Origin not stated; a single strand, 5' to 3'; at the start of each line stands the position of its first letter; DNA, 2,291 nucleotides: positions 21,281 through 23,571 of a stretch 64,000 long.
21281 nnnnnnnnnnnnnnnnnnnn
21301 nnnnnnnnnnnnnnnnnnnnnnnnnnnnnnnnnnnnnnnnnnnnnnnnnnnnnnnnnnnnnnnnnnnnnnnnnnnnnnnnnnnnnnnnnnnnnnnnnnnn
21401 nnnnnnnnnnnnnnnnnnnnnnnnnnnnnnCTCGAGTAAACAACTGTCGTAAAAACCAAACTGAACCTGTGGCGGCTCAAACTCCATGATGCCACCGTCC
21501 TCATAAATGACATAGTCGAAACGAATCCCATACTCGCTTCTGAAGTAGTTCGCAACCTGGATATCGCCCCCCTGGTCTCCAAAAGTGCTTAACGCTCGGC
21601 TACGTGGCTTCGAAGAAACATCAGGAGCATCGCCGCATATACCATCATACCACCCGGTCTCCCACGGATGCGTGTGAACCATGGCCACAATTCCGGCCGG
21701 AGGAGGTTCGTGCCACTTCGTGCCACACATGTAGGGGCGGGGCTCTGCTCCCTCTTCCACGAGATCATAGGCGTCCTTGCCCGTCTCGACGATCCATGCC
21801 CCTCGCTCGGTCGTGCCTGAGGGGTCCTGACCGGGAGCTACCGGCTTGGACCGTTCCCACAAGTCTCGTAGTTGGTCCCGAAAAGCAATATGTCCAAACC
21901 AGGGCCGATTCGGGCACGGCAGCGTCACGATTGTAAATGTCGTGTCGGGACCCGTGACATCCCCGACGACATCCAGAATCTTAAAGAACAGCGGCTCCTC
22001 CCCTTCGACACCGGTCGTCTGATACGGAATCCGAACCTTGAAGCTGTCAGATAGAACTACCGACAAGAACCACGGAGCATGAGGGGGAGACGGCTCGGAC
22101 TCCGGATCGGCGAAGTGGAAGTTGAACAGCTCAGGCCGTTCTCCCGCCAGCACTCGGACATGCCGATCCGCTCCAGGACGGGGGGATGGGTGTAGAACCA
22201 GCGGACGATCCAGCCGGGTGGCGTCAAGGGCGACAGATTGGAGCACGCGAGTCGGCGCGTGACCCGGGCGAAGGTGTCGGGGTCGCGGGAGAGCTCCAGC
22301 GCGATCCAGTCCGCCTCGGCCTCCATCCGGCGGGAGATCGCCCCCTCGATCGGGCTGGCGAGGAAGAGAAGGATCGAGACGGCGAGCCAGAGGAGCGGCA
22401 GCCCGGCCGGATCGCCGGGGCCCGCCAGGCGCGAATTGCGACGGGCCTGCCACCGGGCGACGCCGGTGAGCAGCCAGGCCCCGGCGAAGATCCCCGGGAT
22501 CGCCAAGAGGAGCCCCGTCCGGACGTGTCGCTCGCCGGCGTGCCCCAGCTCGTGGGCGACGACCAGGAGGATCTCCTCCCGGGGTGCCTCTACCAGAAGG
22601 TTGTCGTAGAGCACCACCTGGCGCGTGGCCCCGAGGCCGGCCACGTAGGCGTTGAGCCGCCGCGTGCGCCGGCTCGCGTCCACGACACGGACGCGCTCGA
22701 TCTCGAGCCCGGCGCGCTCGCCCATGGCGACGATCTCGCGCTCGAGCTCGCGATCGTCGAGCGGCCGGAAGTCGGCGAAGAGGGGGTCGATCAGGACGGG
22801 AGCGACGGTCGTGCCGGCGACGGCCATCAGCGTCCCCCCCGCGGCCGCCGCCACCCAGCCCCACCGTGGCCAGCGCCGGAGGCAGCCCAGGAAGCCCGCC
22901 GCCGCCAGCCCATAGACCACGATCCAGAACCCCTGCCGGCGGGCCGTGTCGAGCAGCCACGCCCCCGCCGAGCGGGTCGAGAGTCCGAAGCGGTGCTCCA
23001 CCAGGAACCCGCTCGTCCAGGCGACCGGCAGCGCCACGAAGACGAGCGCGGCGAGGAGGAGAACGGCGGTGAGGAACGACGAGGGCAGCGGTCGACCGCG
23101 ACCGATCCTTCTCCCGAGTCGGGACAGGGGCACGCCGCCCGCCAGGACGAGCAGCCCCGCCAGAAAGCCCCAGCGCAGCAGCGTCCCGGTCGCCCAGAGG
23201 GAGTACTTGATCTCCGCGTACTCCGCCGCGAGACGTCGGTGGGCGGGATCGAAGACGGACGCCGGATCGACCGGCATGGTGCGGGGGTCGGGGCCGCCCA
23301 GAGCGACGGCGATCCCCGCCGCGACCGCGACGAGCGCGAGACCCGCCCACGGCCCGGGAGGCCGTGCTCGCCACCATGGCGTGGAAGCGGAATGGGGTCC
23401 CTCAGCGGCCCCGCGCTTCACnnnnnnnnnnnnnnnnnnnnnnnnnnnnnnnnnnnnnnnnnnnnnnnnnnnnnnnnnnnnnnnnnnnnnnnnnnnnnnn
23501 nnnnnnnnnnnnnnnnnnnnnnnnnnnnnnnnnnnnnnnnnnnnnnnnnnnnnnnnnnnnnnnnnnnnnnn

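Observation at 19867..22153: Candidate toxin/immunity cassette: JAB-like domain followed by a LamG-FN3-fused small domain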

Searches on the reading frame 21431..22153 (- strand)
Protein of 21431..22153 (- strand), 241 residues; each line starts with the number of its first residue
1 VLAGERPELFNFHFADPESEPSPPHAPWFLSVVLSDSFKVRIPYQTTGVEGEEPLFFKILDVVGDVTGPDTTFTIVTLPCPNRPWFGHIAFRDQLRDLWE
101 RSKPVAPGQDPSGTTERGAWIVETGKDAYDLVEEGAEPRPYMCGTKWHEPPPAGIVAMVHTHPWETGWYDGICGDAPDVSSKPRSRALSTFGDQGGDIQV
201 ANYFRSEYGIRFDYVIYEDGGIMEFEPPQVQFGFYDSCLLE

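Call 4: search_protein_families(library=pfam, proteins=[window:21431-22153:-], max_evalue=1)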
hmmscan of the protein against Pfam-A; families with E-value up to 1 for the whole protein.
window:21431-22153:- (241 aa): 1 family
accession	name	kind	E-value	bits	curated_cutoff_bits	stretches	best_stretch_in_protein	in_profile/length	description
PF02170.28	PAZ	-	0.18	12.2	28.8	1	187-213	50-77/123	PAZ domain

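Call 5: search_protein_families(library=ncbifam, proteins=[window:21431-22153:-], max_evalue=1)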
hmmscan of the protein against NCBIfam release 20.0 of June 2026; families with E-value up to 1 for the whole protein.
window:21431-22153:- (241 aa): 0 families

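Call 6: search_solved_structures(query=window:21431-22153:-, max_evalue=10, show_alignments=2)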
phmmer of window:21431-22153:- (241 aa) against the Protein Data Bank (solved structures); distinct sequences matched with E-value up to 10: 0.

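Call 8: find_homologous_proteins(query=window:21431-22153:-, max_evalue=0.01)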
Query window:21431-22153:- (241 aa): 5 proteins with E <= 0.01 among 148 candidates.
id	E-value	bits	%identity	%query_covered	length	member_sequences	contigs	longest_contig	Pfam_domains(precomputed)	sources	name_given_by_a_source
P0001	5.6e-146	503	100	88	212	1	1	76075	-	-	-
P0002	8.9e-78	279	57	98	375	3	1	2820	-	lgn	-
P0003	7.6e-68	247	96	47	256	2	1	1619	-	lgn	-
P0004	6.9e-58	214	59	68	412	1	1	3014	PF06119.20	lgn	-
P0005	9.0e-45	171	52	67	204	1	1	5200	-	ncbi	-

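Call 11: find_encoding_contigs(protein=P0005, flank=10000)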
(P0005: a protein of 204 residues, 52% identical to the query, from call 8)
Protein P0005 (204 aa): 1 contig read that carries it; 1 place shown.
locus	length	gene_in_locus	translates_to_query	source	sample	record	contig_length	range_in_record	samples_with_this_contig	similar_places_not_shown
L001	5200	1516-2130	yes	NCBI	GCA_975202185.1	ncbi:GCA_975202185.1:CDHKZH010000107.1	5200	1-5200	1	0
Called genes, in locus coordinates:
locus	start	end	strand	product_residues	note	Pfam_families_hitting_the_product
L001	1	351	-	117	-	?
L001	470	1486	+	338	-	PF13384:HTH_23 (faint), PF13936:HTH_38, PF13565:HTH_32 (weak), PF00665:rve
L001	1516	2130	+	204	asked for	-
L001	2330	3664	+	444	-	PF13385:Laminin_G_3 (weak), PF00041:fn3 (weak)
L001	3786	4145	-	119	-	-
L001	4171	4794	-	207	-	PF00440:TetR_N, PF16925:TetR_C_13, PF21993:TetR_C_13_2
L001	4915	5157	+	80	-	PF02604:PhdYeFM_antitox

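Call 12: find_encoding_contigs(protein=P0004, flank=10000)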
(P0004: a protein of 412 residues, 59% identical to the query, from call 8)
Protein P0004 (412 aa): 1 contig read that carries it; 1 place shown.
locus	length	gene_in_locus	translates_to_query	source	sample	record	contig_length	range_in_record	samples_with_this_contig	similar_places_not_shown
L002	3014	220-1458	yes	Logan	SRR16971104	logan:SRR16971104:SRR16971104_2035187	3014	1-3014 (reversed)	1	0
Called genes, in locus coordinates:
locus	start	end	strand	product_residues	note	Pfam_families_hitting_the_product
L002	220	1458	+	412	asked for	PF06119:NIDO (faint)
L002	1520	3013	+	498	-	?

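Call 13: find_encoding_contigs(protein=P0002, flank=10000)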
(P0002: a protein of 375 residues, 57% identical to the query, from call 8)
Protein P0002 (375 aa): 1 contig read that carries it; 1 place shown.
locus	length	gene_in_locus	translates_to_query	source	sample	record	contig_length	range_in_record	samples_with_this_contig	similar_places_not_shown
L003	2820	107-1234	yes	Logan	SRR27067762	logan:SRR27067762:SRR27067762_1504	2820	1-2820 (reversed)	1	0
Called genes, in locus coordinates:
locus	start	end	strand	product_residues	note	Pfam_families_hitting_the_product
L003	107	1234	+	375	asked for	-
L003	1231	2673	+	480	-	-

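Call 14: find_encoding_contigs(protein=P0003, flank=10000)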
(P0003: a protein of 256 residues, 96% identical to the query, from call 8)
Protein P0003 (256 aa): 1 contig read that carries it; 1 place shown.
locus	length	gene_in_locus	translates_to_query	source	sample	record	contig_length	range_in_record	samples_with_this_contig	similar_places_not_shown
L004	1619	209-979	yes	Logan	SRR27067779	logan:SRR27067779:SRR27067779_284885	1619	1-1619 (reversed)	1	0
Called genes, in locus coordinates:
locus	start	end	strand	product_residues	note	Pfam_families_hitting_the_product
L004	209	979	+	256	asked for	-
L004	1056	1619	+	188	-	?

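Call 33: search_protein_families(library=pfam, alignment_id=A4, max_evalue=0.01)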
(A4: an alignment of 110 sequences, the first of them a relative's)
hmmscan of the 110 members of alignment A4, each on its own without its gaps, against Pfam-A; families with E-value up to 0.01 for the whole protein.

A. member 1, P0001 (212 aa): 0 families

B. families by the number of members that match (of 110 scanned): 4 families
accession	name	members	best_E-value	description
PF06119.19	NIDO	5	4.5e-11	Nidogen-like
PF13448.11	DUF4114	3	0.004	Domain of unknown function (DUF4114)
PF14220.11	DUF4329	2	0.00076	Domain of unknown function (DUF4329)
PF00801.26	PKD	1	0.00094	PKD domain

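Call 92: search_protein_families(library=padloc, proteins=[window:21431-22153:-, P0002], max_evalue=0.1)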
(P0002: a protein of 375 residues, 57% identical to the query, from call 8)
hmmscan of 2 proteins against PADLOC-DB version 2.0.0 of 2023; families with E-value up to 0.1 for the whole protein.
window:21431-22153:- (241 aa): 0 families

P0002 (375 aa): 0 families

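Call 93: search_protein_families(library=phrogs, proteins=[window:21431-22153:-, P0002], max_evalue=0.1)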
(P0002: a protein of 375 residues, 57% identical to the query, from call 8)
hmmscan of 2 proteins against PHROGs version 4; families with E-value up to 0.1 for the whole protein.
window:21431-22153:- (241 aa): 0 families

P0002 (375 aa): 0 families

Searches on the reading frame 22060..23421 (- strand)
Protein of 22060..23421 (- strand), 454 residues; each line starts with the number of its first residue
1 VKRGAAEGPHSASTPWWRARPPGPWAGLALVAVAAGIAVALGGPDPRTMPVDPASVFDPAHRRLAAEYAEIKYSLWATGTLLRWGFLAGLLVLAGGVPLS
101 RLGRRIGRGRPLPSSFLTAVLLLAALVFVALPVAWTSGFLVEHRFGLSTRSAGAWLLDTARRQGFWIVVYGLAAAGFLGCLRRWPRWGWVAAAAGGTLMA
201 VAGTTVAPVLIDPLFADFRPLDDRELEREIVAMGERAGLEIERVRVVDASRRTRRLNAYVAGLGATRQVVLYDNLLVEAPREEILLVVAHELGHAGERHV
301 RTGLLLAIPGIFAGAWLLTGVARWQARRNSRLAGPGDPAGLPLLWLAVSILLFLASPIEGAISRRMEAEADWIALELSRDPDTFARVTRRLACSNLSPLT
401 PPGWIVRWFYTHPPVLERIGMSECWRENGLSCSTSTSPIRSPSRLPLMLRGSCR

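Call 79: search_protein_families(library=pfam, proteins=[window:22060-23421:-], max_evalue=0.01)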
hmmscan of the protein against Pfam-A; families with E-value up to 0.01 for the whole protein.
window:22060-23421:- (454 aa): 2 families
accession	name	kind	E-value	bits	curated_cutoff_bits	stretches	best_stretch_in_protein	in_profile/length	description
PF01435.24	Peptidase_M48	-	2.8e-25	89.7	20.3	1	220-419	1-179/186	Peptidase family M48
PF16491.10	Peptidase_M48_N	-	2.4e-12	47.5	27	1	50-215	12-177/179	CAAX prenyl protease N-terminal, five membrane helices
